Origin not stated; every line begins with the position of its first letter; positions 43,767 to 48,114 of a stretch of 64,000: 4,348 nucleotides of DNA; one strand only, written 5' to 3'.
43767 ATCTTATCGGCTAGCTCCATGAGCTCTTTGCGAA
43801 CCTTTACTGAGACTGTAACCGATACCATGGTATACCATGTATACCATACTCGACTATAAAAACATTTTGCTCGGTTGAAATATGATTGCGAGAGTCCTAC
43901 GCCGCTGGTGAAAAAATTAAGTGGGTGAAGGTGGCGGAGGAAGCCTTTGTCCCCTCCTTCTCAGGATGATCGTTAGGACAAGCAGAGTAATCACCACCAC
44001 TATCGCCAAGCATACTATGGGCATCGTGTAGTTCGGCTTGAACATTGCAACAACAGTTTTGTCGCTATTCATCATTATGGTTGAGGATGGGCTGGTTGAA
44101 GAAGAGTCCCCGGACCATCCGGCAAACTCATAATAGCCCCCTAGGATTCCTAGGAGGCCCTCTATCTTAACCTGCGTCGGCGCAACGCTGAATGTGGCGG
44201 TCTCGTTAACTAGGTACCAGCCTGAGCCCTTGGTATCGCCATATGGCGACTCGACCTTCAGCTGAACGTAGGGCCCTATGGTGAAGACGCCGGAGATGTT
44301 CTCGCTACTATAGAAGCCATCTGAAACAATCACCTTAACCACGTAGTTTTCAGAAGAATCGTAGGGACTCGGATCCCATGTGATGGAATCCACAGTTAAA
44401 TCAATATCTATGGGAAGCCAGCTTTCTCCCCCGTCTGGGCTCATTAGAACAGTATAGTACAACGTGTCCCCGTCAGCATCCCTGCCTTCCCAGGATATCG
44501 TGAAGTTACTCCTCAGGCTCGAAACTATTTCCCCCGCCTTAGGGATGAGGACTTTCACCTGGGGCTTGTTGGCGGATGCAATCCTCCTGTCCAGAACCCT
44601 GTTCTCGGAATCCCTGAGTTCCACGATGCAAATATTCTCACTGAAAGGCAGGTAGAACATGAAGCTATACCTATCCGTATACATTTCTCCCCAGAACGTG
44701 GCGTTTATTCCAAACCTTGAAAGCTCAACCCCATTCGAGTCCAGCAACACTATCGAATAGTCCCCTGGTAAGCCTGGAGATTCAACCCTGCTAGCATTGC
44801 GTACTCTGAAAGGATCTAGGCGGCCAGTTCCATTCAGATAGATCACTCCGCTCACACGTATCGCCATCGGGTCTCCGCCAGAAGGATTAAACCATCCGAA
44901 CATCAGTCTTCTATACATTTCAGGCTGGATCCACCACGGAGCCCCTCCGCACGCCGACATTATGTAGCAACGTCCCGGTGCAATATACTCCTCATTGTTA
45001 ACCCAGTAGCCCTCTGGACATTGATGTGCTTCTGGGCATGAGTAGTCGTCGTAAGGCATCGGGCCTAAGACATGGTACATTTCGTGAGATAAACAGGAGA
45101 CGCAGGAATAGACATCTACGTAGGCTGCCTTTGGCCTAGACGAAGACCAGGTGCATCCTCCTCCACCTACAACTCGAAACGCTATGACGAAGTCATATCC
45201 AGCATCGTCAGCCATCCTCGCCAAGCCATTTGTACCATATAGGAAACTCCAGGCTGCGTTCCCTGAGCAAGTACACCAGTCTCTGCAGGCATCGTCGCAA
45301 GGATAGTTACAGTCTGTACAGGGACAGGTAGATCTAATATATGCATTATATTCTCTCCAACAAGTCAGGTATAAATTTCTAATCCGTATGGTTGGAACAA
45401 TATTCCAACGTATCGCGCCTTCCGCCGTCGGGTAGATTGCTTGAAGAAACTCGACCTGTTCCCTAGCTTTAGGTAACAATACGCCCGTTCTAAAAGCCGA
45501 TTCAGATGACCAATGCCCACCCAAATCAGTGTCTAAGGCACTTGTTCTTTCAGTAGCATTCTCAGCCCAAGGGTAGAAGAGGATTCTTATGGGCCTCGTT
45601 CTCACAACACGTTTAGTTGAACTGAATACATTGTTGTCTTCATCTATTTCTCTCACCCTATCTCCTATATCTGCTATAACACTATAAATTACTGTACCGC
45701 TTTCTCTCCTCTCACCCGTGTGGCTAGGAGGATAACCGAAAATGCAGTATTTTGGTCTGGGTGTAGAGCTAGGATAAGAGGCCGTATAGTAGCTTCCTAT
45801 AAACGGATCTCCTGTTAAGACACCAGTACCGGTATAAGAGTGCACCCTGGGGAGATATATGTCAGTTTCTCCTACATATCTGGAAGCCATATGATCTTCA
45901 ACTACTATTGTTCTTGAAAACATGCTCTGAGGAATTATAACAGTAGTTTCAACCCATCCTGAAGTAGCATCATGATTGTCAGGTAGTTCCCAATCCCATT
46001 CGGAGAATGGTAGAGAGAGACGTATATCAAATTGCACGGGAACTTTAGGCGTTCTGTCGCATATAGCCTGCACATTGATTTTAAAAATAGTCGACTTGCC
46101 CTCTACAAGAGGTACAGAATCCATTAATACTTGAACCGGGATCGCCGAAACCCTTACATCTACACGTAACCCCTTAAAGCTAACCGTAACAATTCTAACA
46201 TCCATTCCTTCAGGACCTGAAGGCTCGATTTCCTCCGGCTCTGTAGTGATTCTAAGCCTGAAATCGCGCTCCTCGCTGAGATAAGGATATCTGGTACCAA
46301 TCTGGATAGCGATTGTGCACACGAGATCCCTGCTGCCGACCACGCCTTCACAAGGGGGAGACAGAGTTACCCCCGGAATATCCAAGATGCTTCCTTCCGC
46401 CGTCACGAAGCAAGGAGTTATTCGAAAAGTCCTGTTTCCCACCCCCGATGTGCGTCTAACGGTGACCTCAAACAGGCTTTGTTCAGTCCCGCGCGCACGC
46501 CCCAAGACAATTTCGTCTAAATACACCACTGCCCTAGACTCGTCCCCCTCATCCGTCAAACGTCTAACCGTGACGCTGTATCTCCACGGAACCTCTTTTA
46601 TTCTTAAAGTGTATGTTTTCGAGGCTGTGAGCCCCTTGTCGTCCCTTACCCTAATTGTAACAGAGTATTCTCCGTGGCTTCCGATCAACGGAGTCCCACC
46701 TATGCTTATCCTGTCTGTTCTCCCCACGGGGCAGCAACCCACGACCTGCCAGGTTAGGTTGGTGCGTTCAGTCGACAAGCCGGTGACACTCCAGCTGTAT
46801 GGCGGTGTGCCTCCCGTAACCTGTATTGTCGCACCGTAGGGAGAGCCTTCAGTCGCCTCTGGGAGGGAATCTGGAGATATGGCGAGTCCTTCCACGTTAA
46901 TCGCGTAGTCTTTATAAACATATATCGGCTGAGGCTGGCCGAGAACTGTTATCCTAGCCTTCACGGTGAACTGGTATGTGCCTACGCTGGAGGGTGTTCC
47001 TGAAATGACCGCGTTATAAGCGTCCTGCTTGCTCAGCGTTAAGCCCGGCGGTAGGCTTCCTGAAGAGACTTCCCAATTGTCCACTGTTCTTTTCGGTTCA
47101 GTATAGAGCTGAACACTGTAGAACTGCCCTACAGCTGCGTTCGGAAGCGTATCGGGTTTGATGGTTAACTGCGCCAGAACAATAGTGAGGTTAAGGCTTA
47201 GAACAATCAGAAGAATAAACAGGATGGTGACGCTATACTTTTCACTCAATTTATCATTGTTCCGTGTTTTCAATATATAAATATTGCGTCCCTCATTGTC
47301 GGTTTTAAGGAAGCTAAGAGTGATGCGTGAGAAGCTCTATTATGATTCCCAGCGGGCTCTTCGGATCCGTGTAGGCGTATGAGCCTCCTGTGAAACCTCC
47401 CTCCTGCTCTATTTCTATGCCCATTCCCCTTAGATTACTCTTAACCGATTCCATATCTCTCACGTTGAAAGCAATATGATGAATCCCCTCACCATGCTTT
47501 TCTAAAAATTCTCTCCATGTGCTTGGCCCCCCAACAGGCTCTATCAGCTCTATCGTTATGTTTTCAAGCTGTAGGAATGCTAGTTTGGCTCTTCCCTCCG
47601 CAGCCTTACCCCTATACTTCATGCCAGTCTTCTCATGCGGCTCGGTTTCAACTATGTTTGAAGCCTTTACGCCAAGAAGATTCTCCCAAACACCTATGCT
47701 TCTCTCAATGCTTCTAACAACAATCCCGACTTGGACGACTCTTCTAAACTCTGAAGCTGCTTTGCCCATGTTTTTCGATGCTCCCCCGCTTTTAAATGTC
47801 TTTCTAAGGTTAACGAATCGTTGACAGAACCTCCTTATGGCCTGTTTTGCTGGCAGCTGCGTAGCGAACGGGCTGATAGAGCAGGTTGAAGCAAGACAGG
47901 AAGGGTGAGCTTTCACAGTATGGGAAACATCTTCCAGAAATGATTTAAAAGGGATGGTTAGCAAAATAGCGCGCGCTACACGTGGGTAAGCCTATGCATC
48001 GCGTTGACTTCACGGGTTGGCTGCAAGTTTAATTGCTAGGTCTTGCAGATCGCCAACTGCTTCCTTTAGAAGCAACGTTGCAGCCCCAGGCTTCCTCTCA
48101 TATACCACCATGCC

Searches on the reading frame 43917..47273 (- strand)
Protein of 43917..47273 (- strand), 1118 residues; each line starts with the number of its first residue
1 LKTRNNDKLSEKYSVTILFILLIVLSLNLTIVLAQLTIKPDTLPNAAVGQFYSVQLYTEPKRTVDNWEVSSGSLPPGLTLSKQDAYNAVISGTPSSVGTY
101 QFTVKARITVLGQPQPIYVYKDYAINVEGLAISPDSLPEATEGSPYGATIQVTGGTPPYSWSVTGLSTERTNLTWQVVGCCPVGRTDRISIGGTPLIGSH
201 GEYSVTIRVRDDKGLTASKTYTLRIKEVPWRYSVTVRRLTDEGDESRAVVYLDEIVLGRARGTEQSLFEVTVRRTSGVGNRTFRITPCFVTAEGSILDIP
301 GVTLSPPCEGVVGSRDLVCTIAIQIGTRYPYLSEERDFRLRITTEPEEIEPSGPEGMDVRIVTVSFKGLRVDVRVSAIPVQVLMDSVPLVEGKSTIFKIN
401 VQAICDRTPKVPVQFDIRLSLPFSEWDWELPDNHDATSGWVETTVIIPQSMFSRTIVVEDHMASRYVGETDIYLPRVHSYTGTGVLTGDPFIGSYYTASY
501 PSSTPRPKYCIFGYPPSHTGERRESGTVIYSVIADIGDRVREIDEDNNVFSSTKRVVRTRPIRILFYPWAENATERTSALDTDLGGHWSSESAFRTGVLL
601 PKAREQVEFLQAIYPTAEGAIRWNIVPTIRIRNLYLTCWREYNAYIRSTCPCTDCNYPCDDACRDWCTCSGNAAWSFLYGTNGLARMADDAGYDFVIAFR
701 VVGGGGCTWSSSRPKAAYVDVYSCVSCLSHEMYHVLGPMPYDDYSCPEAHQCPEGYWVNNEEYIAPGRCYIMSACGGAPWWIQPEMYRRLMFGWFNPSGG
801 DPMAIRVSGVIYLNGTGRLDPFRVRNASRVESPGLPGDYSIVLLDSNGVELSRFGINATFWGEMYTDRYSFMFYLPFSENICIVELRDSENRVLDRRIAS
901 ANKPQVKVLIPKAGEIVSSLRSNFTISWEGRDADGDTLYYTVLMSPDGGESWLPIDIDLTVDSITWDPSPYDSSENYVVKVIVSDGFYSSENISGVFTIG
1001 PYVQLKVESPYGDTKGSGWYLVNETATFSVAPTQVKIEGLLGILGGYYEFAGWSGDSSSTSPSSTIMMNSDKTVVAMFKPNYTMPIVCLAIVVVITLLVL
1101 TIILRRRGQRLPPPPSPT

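Call 29: search_protein_families(library=pfam, proteins=[window:43917-47273:-], max_evalue=0.0001)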
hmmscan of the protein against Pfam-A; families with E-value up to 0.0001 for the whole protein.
window:43917-47273:- (1118 aa): 1 family
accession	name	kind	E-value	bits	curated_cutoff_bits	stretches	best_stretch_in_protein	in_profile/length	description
PF05345.18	He_PIG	-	1.1e-11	45.4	24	1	40-106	7-79/96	Putative Ig domain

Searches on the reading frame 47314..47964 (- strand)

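Call 29: search_protein_families(library=pfam, proteins=[window:47314-47964:-], max_evalue=0.0001)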
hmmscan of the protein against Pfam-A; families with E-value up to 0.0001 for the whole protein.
window:47314-47964:- (216 aa): 2 families
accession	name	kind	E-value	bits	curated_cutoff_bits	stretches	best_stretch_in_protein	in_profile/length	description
PF13669.12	Glyoxalase_4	-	1.4e-19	70.8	27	1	78-195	2-106/109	Glyoxalase/Bleomycin resistance protein/Dioxygenase superfamily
PF00903.31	Glyoxalase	-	2.2e-09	38.2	20.6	1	76-202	2-115/121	Glyoxalase/Bleomycin resistance protein/Dioxygenase superfamily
